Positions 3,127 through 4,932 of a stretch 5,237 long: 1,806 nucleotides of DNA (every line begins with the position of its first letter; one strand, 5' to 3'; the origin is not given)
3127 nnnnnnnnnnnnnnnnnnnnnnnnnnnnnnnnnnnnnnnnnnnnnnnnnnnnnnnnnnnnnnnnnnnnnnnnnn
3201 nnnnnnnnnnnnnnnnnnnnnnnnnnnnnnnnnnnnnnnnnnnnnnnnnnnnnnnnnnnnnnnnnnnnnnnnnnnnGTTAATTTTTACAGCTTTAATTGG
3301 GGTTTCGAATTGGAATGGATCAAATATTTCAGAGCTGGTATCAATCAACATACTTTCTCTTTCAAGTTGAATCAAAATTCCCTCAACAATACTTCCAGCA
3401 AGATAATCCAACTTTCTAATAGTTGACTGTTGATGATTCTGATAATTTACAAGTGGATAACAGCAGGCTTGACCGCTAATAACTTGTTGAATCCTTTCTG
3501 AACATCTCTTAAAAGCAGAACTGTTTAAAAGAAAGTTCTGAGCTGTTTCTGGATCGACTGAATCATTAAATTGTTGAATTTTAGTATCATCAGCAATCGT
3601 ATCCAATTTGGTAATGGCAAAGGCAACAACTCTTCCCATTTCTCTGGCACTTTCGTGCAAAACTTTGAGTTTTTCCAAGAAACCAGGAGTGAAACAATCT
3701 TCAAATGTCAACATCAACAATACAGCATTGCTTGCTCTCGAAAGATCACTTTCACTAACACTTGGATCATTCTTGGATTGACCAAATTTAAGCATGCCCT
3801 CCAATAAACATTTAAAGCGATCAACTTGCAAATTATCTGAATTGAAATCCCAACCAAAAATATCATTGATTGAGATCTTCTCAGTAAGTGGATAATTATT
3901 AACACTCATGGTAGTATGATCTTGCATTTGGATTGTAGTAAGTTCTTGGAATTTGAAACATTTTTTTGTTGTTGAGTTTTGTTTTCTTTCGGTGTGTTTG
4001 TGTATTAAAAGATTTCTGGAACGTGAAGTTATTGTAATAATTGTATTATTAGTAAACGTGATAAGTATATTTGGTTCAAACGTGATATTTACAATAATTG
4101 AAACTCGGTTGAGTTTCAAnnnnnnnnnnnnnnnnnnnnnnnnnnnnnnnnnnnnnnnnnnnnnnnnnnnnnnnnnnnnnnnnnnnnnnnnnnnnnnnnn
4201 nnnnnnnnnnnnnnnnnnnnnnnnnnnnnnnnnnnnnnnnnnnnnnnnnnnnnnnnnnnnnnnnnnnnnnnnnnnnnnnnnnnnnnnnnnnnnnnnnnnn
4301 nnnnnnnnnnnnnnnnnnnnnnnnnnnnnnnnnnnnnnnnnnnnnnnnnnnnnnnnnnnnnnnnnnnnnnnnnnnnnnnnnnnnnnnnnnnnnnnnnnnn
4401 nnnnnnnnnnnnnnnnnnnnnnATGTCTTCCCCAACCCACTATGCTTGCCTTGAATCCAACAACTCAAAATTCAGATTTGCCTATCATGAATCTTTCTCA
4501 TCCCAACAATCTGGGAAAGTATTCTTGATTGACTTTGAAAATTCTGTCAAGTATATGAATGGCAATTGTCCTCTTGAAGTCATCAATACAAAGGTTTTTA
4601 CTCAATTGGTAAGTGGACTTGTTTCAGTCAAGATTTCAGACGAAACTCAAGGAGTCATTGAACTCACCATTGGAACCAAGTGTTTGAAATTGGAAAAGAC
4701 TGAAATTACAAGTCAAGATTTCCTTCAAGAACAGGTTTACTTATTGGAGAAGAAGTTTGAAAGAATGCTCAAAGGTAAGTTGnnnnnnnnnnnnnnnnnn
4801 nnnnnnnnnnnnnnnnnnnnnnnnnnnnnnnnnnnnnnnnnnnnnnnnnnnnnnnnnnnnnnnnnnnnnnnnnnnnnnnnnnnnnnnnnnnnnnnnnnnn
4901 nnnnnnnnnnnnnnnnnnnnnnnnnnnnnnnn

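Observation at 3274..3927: Dynamin-family-like protein with a degenerate P-loop and missing switch regions (candidate pseudo-GTPase)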

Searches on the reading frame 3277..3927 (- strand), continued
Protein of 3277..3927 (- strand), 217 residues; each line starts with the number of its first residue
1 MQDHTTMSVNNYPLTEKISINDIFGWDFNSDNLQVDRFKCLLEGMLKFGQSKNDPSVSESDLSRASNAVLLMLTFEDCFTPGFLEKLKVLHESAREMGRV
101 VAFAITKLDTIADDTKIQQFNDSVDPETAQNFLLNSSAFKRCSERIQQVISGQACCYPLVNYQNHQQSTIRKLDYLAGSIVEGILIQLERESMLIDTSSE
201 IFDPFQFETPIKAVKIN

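Call 43: find_homologous_proteins(query=P0024, max_evalue=0.00001)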
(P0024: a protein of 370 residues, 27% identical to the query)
Query P0024 (370 aa): 51 proteins with E <= 0.00001 among 3180 candidates.
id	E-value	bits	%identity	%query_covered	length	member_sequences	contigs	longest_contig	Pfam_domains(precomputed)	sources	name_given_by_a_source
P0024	2.3e-243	824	100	100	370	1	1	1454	-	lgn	-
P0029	5.2e-184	629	76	99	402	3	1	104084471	-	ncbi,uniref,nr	ncbi:interferon-induced protein 44-like [Mercenaria mercenaria]|uniref:interferon-induced protein 44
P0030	5.8e-160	550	68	99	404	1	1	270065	-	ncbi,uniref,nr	ncbi:interferon-induced protein 44-like isoform X2 [Ruditapes philippinarum]|uniref:interferon-induc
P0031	3.1e-121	423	57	97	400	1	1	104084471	-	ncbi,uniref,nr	ncbi:interferon-induced protein 44-like [Mercenaria mercenaria]|uniref:interferon-induced protein 44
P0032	6.6e-102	359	59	75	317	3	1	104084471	-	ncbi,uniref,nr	ncbi:interferon-induced protein 44-like isoform X2 [Mercenaria mercenaria]|uniref:interferon-induced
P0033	2.5e-101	357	58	75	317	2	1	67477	-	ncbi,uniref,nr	ncbi:interferon-induced protein 44-like isoform X2 [Mercenaria mercenaria]|uniref:interferon-induced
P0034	2.8e-97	344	56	80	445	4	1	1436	-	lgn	-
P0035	1.5e-96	342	55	79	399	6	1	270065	-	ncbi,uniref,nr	ncbi:interferon-induced protein 44-like isoform X1 [Ruditapes philippinarum]|uniref:interferon-induc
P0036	1.1e-94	335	54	82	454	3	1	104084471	-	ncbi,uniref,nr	ncbi:interferon-induced protein 44-like isoform X1 [Mercenaria mercenaria]|uniref:interferon-induced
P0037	9.3e-94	332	54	80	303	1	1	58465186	-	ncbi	ncbi:Interferon-induced protein 44-like [Mactra antiquata]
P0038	1.2e-92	329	55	75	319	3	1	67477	-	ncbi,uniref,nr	ncbi:interferon-induced protein 44-like isoform X2 [Mercenaria mercenaria]|uniref:interferon-induced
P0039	4.4e-92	327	54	80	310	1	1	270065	-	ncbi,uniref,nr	ncbi:interferon-induced protein 44-like [Ruditapes philippinarum]|uniref:interferon-induced protein 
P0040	5.7e-89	317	54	73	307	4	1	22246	-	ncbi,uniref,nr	ncbi:interferon-induced protein 44-like [Ruditapes philippinarum]|uniref:interferon-induced protein 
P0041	4.1e-68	248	45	79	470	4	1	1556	PF07534.23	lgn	-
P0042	2.7e-67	245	49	66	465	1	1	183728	PF07534.23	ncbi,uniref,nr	ncbi:hypothetical protein CHS0354_000091 [Potamilus streckersoni]|uniref:TLDc domain-containing prot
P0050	1.9e-56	210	42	77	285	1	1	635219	-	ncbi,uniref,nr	ncbi:interferon-induced protein 44-like [Saccostrea echinata]|uniref:interferon-induced protein 44-l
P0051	1.6e-55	207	42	72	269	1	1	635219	PF00735.25,PF01926.30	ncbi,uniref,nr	ncbi:interferon-induced protein 44-like [Saccostrea echinata]|uniref:interferon-induced protein 44-l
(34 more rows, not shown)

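Call 48: list_cluster_members(proteins=[P0003, P0004, P0005, P0007, P0008, P0009, P0012, P0014, P0016, P0021])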
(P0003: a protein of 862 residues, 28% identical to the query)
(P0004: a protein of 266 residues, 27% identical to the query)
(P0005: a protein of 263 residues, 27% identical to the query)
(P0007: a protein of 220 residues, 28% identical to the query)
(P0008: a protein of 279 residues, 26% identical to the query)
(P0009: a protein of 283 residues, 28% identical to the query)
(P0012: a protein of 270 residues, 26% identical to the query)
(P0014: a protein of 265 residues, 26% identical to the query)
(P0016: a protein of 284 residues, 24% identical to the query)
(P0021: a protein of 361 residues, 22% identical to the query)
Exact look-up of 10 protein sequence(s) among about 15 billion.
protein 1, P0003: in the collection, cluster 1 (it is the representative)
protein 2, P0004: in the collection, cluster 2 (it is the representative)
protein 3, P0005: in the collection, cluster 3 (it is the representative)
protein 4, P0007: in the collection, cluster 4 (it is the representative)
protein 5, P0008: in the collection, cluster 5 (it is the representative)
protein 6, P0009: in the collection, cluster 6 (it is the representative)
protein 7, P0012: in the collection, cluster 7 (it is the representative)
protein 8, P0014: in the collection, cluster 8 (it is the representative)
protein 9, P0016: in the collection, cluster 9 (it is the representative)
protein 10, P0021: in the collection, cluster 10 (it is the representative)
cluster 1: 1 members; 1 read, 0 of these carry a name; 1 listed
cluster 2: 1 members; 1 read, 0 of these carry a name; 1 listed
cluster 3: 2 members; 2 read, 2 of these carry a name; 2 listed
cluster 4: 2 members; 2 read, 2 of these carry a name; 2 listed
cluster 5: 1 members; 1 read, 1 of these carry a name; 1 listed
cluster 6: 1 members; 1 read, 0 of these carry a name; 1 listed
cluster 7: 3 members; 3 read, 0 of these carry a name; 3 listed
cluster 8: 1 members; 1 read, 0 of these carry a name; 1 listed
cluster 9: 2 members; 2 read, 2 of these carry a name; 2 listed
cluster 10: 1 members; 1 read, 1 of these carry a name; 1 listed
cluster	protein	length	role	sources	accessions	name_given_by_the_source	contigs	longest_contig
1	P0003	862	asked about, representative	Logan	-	-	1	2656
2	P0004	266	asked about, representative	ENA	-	-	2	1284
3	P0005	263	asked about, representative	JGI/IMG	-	hypothetical protein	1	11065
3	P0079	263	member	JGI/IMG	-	hypothetical protein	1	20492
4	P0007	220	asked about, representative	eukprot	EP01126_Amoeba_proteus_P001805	TRINITY_DN10552_c0_g1_i1.p1 TRINITY_DN10552_c0_g1~~TRINITY_DN10552_c0_g1_i1.p1 ORF ...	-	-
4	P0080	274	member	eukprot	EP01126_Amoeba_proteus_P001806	TRINITY_DN10552_c0_g1_i2.p1 TRINITY_DN10552_c0_g1~~TRINITY_DN10552_c0_g1_i2.p1 ORF ...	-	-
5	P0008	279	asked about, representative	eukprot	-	TRINITY_DN4866_c0_g1_i1.p1 TRINITY_DN4866_c0_g1~~TRINITY_DN4866_c0_g1_i1.p1 ORF ...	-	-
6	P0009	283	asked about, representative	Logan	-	-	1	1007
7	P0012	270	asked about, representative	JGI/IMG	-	-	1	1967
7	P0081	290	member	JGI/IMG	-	-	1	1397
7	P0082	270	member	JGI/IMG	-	-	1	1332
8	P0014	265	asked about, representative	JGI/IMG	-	-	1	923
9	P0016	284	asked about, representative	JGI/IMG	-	predicted GTPase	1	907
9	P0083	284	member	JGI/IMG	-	predicted GTPase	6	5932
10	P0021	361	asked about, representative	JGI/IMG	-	predicted GTPase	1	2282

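Call 60: fold_search(model_id=the predicted structure, library=pdb)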
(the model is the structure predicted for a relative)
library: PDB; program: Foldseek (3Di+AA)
matches with E <= 10: 1722; with E <= 0.001: 574
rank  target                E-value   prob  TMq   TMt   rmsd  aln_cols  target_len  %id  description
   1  4lby                  8.3e-08  1.00  0.43  0.31   6.6       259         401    8  Identifying ligand binding hot spots in proteins using brominated fragments (released 2013-09-11)
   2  3u6k_A                9.4e-08  1.00  0.39  0.29   7.9       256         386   11  Ef-tu (escherichia coli) in complex with nvp-ldk733 (released 2012-02-08)
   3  5w75_C                1.3e-07  1.00  0.43  0.32   8.0       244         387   15  Crystal Structure of Reconstructed Bacterial Elongation Factor Node 168 (released 2018-04-25)
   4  1ttt_A                1.6e-07  1.00  0.41  0.29   6.8       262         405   11  Phe-tRNA, elongation factoR EF-TU:GDPNP ternary complex (released 1996-12-23)
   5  8ym3                  2.0e-07  1.00  0.39  0.27   9.0       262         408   12  Structural basis of Elongation factor Tu in regulating photoinhibition in Synechococcus sp. PCC 7942. (released 2025-03-19)
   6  5w76                  2.2e-07  1.00  0.39  0.29   8.5       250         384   14  Crystal Structure of Reconstructed Bacterial Elongation Factor Node 168 (released 2018-04-25)
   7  4lbv                  3.0e-07  1.00  0.41  0.29   7.0       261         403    9  Identifying ligand binding hot spots in proteins using brominated fragments (released 2013-09-11)
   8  5w7q                  3.0e-07  1.00  0.38  0.29   7.5       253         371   13  Crystal Structure of Reconstructed Bacterial Elongation Factor Node 168 (released 2018-04-25)
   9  1exm                  3.2e-07  1.00  0.41  0.29   7.0       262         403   11  CRYSTAL STRUCTURE OF THERMUS THERMOPHILUS ELONGATION FACTOR TU (EF-TU) IN COMPLEX WITH THE GTP ANALOGUE GPPNHP. (released 2000-06-07)
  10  4h9g                  3.6e-07  1.00  0.44  0.31   6.4       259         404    8  Probing EF-Tu with a very small brominated fragment library identifies the CCA pocket (released 2013-09-11)
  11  7mq9_SI               4.6e-07  1.00  0.43  0.16   5.0       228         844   15  Cryo-EM structure of the human SSU processome, state pre-A1* (released 2021-09-22)
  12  7mq8_SI               5.2e-07  1.00  0.44  0.16   4.7       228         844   16  Cryo-EM structure of the human SSU processome, state pre-A1 (released 2021-09-22)
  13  5w75_A                5.2e-07  1.00  0.38  0.28   9.6       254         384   14  Crystal Structure of Reconstructed Bacterial Elongation Factor Node 168 (released 2018-04-25)
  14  1ha3_A                6.3e-07  1.00  0.43  0.32   6.4       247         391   11  ELONGATION FACTOR TU IN COMPLEX WITH aurodox (released 2001-05-15)
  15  9v5s_B                6.7e-07  1.00  0.39  0.29   8.0       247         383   12  Crystal structure of EF-Tu from Mycoplasma pneumoniae (released 2025-10-29)
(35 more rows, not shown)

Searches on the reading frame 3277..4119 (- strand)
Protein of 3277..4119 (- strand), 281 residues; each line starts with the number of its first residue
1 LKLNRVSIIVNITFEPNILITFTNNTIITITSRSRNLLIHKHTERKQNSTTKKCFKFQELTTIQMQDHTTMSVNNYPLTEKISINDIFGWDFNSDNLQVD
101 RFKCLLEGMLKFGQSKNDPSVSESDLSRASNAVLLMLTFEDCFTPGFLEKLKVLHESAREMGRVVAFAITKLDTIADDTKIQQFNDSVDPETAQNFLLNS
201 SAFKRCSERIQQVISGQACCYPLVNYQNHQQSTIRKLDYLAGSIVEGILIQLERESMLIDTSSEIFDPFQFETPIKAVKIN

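Call 4: search_protein_families(library=pfam, proteins=[window:3277-4119:-], max_evalue=1)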
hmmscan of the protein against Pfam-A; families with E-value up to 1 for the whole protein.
window:3277-4119:- (281 aa): 1 family
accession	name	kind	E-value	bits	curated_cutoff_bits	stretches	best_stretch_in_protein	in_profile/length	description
PF12205.13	GIT1_C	-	0.053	14.2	25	1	196-238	25-65/110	G protein-coupled receptor kinase-interacting protein 1 C term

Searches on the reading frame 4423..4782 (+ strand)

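Call 4: search_protein_families(library=pfam, proteins=[window:4423-4782:+], max_evalue=1)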
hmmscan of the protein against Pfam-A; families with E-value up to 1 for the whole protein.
window:4423-4782:+ (120 aa): 1 family
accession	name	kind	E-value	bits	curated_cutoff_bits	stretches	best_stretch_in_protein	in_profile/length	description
PF24064.2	HTH_NPRL3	-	0.019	15.4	27.2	1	38-54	23-39/62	GATOR1 complex protein NPRL3, C-terminal HTH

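Call 19: search_protein_families(library=ncbifam, proteins=[window:4423-4782:+], max_evalue=1)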
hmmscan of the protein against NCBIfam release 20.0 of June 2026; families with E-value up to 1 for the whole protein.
window:4423-4782:+ (120 aa): 0 families
